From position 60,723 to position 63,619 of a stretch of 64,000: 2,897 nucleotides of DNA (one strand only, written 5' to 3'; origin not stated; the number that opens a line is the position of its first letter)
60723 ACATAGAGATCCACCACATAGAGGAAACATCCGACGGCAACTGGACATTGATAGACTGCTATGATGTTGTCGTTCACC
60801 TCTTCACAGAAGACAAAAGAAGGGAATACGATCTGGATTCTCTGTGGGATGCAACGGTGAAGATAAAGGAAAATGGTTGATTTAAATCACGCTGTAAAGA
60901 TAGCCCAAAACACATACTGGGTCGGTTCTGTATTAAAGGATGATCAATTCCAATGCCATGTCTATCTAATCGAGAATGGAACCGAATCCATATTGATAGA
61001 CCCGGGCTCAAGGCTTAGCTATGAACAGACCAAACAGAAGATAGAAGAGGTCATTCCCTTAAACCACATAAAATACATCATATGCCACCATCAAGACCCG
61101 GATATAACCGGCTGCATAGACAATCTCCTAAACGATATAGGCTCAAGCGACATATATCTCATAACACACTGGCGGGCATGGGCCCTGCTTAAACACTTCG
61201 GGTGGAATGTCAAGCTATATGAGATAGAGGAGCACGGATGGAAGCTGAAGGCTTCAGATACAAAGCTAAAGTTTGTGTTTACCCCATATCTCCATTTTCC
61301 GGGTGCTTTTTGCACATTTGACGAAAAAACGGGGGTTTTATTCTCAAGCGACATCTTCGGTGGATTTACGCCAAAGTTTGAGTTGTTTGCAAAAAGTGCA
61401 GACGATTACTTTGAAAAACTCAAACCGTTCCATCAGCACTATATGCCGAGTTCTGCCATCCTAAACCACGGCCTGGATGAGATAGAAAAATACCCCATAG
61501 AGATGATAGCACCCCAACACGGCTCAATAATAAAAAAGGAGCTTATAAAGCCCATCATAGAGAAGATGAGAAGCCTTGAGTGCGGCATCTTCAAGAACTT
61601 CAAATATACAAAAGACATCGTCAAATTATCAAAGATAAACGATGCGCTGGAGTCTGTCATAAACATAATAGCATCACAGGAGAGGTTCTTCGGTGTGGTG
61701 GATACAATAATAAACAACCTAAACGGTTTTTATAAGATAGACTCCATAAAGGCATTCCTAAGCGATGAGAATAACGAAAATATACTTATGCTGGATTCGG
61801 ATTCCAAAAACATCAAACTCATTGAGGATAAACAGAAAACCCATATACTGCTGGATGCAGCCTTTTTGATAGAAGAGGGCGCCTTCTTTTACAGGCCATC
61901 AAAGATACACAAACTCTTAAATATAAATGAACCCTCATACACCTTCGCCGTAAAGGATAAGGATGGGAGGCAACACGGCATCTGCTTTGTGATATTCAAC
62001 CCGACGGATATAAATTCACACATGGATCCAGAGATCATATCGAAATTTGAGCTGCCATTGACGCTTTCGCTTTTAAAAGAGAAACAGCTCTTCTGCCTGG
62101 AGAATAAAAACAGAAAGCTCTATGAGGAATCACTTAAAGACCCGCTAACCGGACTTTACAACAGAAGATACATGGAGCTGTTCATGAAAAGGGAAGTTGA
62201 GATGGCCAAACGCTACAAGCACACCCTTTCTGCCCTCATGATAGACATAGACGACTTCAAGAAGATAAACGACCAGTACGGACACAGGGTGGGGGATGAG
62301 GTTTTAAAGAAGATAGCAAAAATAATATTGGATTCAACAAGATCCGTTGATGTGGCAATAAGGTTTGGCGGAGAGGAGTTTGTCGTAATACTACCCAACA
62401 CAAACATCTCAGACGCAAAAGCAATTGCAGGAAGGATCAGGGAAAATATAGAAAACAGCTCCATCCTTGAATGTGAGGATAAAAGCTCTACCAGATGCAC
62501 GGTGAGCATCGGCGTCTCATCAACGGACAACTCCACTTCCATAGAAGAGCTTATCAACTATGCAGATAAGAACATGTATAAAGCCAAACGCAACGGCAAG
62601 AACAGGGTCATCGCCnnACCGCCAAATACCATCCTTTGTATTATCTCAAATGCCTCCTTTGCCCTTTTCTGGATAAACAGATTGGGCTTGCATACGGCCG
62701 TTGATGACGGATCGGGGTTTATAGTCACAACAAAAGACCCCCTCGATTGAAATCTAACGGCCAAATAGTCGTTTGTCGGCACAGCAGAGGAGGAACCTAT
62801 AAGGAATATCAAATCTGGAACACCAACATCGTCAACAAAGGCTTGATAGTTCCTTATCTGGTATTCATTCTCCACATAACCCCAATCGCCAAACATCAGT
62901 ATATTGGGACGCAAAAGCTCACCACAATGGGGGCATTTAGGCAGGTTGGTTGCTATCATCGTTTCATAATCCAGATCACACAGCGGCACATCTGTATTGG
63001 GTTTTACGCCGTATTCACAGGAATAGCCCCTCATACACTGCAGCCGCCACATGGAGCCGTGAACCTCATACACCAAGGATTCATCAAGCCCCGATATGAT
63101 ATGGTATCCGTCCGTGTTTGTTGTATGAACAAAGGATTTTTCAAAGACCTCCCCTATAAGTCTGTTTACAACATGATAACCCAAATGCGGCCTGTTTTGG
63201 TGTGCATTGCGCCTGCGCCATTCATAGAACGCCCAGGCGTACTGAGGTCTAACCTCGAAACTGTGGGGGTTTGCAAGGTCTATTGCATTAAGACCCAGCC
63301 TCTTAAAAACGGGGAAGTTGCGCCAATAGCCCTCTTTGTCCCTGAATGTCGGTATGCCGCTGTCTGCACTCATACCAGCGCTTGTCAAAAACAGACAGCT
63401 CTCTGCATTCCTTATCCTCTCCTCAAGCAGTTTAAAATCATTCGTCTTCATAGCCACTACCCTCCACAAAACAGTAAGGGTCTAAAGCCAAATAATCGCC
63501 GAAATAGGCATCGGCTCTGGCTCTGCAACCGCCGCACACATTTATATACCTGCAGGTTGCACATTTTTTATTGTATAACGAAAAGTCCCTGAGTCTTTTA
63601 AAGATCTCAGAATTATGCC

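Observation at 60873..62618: MBL-fold di-iron (ODP/flavodiiron-core-like) sensor fused to GGDEF, translationally coupled to rsfS at the end of the rplU-rpmA-obg-proBA-nadD operon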

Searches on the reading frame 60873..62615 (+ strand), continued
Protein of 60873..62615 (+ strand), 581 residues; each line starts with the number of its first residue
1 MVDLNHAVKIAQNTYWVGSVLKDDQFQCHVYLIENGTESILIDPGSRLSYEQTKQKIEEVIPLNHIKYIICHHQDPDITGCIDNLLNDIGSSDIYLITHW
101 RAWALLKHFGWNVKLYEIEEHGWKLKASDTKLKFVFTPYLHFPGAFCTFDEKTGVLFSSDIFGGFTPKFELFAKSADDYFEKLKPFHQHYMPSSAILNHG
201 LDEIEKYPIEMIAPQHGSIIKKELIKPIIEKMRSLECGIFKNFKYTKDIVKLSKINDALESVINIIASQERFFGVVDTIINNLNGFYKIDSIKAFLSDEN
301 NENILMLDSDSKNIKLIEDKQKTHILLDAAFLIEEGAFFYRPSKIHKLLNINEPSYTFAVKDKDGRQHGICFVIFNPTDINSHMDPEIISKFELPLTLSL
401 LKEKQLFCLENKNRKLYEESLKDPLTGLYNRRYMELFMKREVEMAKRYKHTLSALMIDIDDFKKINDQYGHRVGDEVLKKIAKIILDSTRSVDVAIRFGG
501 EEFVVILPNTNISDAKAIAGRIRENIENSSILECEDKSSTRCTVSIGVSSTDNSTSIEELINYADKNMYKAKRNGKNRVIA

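Call 42: fold_search(model_id=the predicted structure, library=pdb)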
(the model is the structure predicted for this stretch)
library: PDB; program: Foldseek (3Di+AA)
matches with E <= 10: 1542; with E <= 0.001: 610
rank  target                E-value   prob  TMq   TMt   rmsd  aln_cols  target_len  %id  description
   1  5llx_A                2.7e-20  1.00  0.29  0.26  18.1       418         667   19  Bacteriophytochrome activated diguanylyl cyclase from Idiomarina species A28L with GTP bound (released 2017-03-15)
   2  5llw_A                3.5e-20  1.00  0.28  0.24  16.2       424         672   19  Bacteriophytochrome activated diguanylyl cyclase from Idiomarina species A28L (released 2017-03-15)
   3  6et7_A                4.1e-20  1.00  0.29  0.26  15.9       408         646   21  Activated heterodimer of the bacteriophytochrome regulated diguanylyl cyclase variant - S505V A526V - from Idiomarina  (released 2018-06-13)
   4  5llx_B                6.2e-20  1.00  0.31  0.28  17.8       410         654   20  Bacteriophytochrome activated diguanylyl cyclase from Idiomarina species A28L with GTP bound (released 2017-03-15)
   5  5llw_B                7.8e-20  1.00  0.32  0.28  15.0       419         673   20  Bacteriophytochrome activated diguanylyl cyclase from Idiomarina species A28L (released 2017-03-15)
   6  4zmu_A                2.4e-19  1.00  0.28  0.46  15.9       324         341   25  Dcsbis, a diguanylate cyclase from Pseudomonas aeruginosa (released 2016-05-04)
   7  4zmu_B                2.8e-19  1.00  0.27  0.46  15.4       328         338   25  Dcsbis, a diguanylate cyclase from Pseudomonas aeruginosa (released 2016-05-04)
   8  6zxb_A                1.1e-18  1.00  0.29  0.57   3.2       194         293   40  Diguanylate cyclase DgcR (I-site mutant) in native state (released 2021-03-31)
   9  6et7_B                2.7e-18  1.00  0.31  0.28  20.0       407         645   20  Activated heterodimer of the bacteriophytochrome regulated diguanylyl cyclase variant - S505V A526V - from Idiomarina  (released 2018-06-13)
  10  9g85_C                5.4e-18  1.00  0.28  0.36   5.8       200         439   40  Structure of Response regulator PleD in complex with c-diGMP and ppGpp (released 2025-08-06)
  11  2v0n_A                5.8e-18  1.00  0.29  0.36   4.9       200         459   38  ACTIVATED RESPONSE REGULATOR PLED IN COMPLEX WITH C-DIGMP AND GTP- ALPHA-S (released 2007-08-21)
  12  9g86_A                6.1e-18  1.00  0.28  0.36   5.3       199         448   40  Structure of Response regulator PleD in complex with c-diGMP and pppGpp (released 2025-08-06)
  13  9g85_B                8.7e-18  1.00  0.28  0.37   5.5       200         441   40  Structure of Response regulator PleD in complex with c-diGMP and ppGpp (released 2025-08-06)
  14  2wb4_B                9.7e-18  1.00  0.27  0.35   9.2       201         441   38  activated diguanylate cyclase PleD in complex with c-di-GMP (released 2010-04-21)
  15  9g86_B                1.0e-17  1.00  0.28  0.36   5.4       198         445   40  Structure of Response regulator PleD in complex with c-diGMP and pppGpp (released 2025-08-06)
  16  6qrq_A                1.8e-17  1.00  0.35  0.79   6.2       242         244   28  Apo conformation of chemotaxis sensor ODP (released 2019-06-19)
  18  6qrq_D                2.8e-17  1.00  0.36  0.81   2.6       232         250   30  Apo conformation of chemotaxis sensor ODP (released 2019-06-19)
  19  6qrq_C                2.9e-17  1.00  0.38  0.84   3.1       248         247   28  Apo conformation of chemotaxis sensor ODP (released 2019-06-19)
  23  6qwo_B                4.4e-17  1.00  0.37  0.81   2.9       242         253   28  Zinc-reconstituted ODP from T. maritima (released 2019-06-19)
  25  6qrq_B                7.0e-17  1.00  0.37  0.81   3.0       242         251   28  Apo conformation of chemotaxis sensor ODP (released 2019-06-19)
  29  6qwo_A                9.4e-17  1.00  0.37  0.81   2.8       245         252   28  Zinc-reconstituted ODP from T. maritima (released 2019-06-19)
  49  6r9n_A                8.2e-15  1.00  0.36  0.87   2.2       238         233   24  Peroxy diiron species of chemotaxis sensor ODP (released 2019-06-19)
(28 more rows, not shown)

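Call 54: find_encoding_contigs(protein=P0003, flank=4000, max_places=1)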
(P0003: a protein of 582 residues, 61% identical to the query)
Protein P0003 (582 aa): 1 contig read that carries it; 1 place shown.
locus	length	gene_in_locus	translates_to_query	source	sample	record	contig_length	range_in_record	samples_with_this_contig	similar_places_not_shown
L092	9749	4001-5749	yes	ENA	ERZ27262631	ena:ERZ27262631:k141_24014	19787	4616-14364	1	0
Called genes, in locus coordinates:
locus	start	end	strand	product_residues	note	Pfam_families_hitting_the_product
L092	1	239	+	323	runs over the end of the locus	PF01018:GTP1_OBG, PF01926:MMR_HSR1, PF02421:FeoB_N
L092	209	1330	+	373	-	PF00696:AA_kinase, PF01472:PUA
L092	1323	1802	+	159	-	PF01575:MaoC_dehydratas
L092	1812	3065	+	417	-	PF00171:Aldedh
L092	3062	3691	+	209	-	PF01467:CTP_transf_like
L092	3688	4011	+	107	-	PF02410:RsfS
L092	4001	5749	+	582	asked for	PF00753:Lactamase_B, PF19583:ODP, PF00990:GGDEF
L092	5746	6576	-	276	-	PF02146:SIR2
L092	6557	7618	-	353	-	PF04055:Radical_SAM, PF13186:SPASM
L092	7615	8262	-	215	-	PF02254:TrkA_N, PF02080:TrkA_C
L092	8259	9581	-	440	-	PF02386:TrkH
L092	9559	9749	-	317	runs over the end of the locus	PF00535:Glycos_transf_2, PF10111:Glyco_tranf_2_2, PF13641:Glyco_tranf_2_3 (weak)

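Call 55: find_encoding_contigs(protein=P0004, flank=4000, max_places=1)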
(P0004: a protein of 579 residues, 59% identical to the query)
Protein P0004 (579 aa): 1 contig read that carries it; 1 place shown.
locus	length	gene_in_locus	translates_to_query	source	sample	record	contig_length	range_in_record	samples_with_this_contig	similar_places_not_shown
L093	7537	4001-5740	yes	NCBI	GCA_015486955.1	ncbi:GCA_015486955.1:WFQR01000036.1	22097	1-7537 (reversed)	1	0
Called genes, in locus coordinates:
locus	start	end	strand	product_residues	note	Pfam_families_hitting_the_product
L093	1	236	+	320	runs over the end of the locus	PF01018:GTP1_OBG, PF00025:Arf (weak), PF01926:MMR_HSR1, PF02421:FeoB_N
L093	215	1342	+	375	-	PF00696:AA_kinase, PF01472:PUA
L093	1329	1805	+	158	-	PF01575:MaoC_dehydratas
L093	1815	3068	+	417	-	PF00171:Aldedh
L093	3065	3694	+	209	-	PF01467:CTP_transf_like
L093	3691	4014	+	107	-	PF02410:RsfS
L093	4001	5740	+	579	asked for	PF00753:Lactamase_B, PF19583:ODP, PF00990:GGDEF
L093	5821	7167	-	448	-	PF04326:SLFN_AlbA_2, PF13749:HATPase_c_4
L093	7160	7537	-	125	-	?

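Call 56: find_encoding_contigs(protein=P0007, flank=4000, max_places=1)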
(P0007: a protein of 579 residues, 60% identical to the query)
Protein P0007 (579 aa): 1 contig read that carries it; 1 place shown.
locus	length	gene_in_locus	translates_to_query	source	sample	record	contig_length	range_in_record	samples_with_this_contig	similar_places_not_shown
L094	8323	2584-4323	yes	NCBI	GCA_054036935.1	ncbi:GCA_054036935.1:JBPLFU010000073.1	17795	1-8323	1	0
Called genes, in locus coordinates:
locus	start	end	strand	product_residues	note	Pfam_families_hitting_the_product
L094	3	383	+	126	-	?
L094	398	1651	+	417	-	PF00171:Aldedh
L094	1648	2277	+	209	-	PF01467:CTP_transf_like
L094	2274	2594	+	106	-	PF02410:RsfS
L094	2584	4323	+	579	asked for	PF00753:Lactamase_B, PF19583:ODP, PF00990:GGDEF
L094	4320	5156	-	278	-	PF02146:SIR2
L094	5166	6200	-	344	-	PF04055:Radical_SAM, PF13186:SPASM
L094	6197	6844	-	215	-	PF02254:TrkA_N, PF03807:F420_oxidored (weak), PF06241:Castor_Poll_mid (faint), PF02080:TrkA_C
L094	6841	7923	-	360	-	PF02386:TrkH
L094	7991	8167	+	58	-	-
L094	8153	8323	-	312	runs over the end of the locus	PF00535:Glycos_transf_2, PF10111:Glyco_tranf_2_2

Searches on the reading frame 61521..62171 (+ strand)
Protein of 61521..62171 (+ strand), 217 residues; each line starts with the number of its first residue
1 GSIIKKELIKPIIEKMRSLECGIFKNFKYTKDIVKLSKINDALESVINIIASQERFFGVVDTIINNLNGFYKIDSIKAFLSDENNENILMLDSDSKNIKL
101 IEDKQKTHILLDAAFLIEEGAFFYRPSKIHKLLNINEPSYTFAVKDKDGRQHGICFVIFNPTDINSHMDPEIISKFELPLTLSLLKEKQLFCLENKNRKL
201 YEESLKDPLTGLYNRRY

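Call 27: search_protein_families(library=pfam, proteins=[window:61521-62171:+], max_evalue=10)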
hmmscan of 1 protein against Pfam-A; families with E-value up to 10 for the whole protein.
seq(217 aa): 1 family
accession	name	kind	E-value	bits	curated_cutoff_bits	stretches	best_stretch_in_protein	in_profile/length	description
PF21269.3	TreT_GT1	-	0.16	12.1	27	1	48-110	32-97/144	Trehalose synthase, N-terminal domain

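Call 46: search_solved_structures(query=A2, max_evalue=10)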
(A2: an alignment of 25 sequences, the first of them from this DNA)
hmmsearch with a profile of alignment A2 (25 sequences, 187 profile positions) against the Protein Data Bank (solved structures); distinct sequences matched with E-value up to 10: 6.
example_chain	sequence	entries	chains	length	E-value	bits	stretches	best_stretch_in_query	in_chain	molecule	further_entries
6uv8_A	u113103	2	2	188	0.01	19.2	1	19-64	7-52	Multi-sensor signal transduction histidine kinase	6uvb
9jvu_A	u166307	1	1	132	0.051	16.9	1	37-126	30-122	Core protein OPG073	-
3ci6_A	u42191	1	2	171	0.053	16.9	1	20-153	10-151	Phosphoenolpyruvate-protein phosphotransferase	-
4mcw_A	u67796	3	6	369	0.17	15.2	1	21-169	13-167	Metal dependent phosphohydrolase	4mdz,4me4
6rfl_R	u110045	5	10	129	0.21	15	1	37-126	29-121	Virion core protein | Core protein E11 | Core protein OPG073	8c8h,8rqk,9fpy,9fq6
6rfg_A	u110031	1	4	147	0.28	14.5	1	37-126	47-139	15 kDa core protein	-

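Call 48: predict_structure(alignment_id=A2)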
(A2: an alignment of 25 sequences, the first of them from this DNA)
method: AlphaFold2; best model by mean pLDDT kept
length: 187 residues; sequences in the alignment: 25
mean_pLDDT: 87.0   pTM: 0.83
mean pLDDT of the five models: 87.0, 86.2, 84.8, 84.7, 81.5
residues with pLDDT >= 90: 104; 70-90: 65; 50-70: 18; < 50: 0
segments of 3 or more residues with pLDDT < 50: none
pLDDT, mean of each block of 10 residues (from residue 1): 58 81 85 88 85 94 94 94 93 90 89 92 94 92 66 91 94 91 81
secondary structure, 60 per line:
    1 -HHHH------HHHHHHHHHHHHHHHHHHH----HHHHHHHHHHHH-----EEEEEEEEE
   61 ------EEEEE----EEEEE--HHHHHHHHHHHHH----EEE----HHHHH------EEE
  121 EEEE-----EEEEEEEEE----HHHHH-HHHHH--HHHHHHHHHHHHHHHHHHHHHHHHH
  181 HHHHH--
elements in order: H2-5 H12-30 H35-46 E52-60 E67-71 E76-80 H83-95 E100-102 H107-111 E118-124 E130-138 H143-147 H149-153 H156-185

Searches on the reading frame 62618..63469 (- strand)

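Call 3: search_protein_families(library=pfam, proteins=[window:62618-63469:-], max_evalue=0.01)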
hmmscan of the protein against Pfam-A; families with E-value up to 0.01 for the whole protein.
window:62618-63469:- (284 aa): 1 family
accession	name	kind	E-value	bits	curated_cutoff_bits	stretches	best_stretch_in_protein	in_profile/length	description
PF02146.23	SIR2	-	5.8e-22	78.9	24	1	31-230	2-178/180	Sir2 family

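Call 4: search_protein_families(library=ncbifam, proteins=[window:62618-63469:-], max_evalue=0.01)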
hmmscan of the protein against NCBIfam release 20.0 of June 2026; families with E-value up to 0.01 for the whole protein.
window:62618-63469:- (284 aa): 7 families
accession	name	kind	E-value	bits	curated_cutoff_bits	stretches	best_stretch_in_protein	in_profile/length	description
NF001753.0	PRK00481.1-3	subfamily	1.3e-44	152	243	1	15-278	6-244/252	NAD-dependent protein deacylase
NF040867.1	prot_deacyl_CobB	equivalog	3.3e-34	118.2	320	1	17-279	5-240/242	NAD-dependent protein deacetylase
NF001754.0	PRK00481.1-4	equivalog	7.5e-22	77.6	252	1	10-258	3-222/244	NAD-dependent protein deacylase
NF003738.0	PRK05333.1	equivalog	8.3e-19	67.6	305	2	6-147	10-140/295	NAD-dependent protein deacetylase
NF001752.0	PRK00481.1-1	equivalog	1.1e-16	61.1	221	1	11-256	3-219/242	NAD-dependent protein deacylase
NF010736.0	PRK14138.1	equivalog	4.8e-14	52.2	395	1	19-251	8-212/244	NAD-dependent deacetylase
NF001755.0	PRK00481.1-5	equivalog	3.3e-13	49.2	318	1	24-256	42-245/278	Sir2 family NAD+-dependent deacetylase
